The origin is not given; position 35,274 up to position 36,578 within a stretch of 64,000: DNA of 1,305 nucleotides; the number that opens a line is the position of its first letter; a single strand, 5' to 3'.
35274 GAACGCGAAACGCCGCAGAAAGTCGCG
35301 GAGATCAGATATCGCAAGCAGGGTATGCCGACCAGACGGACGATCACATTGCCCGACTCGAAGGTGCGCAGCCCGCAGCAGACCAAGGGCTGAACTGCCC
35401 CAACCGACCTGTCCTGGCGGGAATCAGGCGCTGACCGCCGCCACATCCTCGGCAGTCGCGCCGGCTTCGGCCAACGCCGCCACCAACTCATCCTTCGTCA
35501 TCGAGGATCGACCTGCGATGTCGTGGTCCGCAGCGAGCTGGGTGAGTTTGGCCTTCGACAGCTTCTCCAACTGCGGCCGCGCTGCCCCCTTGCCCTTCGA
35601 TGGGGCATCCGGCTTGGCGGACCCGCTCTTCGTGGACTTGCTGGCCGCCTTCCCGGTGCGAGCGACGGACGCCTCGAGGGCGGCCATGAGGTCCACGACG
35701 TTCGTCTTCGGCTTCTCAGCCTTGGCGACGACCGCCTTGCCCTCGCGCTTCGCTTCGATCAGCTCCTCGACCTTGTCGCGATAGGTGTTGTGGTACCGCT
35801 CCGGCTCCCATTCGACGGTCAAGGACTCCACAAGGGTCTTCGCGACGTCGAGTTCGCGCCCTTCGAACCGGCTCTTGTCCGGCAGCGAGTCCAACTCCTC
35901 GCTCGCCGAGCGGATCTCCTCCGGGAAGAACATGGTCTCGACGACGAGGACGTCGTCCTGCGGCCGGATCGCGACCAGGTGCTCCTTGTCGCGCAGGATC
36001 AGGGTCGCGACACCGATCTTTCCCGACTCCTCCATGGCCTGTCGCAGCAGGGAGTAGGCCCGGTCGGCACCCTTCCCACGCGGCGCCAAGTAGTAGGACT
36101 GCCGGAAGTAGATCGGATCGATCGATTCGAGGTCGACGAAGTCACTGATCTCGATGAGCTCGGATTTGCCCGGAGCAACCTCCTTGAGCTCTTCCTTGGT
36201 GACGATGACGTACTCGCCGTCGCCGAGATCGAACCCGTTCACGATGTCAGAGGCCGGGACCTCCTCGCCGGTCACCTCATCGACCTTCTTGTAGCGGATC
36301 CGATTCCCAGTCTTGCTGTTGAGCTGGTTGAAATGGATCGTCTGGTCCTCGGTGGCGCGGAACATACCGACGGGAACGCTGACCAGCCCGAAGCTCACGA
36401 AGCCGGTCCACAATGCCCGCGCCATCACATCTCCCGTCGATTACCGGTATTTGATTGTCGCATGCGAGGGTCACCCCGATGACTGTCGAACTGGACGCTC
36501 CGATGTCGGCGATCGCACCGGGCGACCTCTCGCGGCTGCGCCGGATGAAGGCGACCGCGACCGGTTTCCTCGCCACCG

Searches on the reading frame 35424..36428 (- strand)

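Call 83: search_protein_families(library=pfam, proteins=[window:35424-36428:-], max_evalue=0.00001)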
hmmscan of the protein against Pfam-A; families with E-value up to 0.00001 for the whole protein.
window:35424-36428:- (334 aa): 2 families
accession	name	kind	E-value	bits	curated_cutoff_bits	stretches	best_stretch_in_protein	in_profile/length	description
PF02735.22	Ku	-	3.3e-54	184.1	25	1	12-194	1-189/190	Ku70/Ku80 beta-barrel domain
PF07498.18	Rho_N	-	4.7e-06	26.9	24.9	0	286-325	1-40/43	Rho termination factor, N-terminal domain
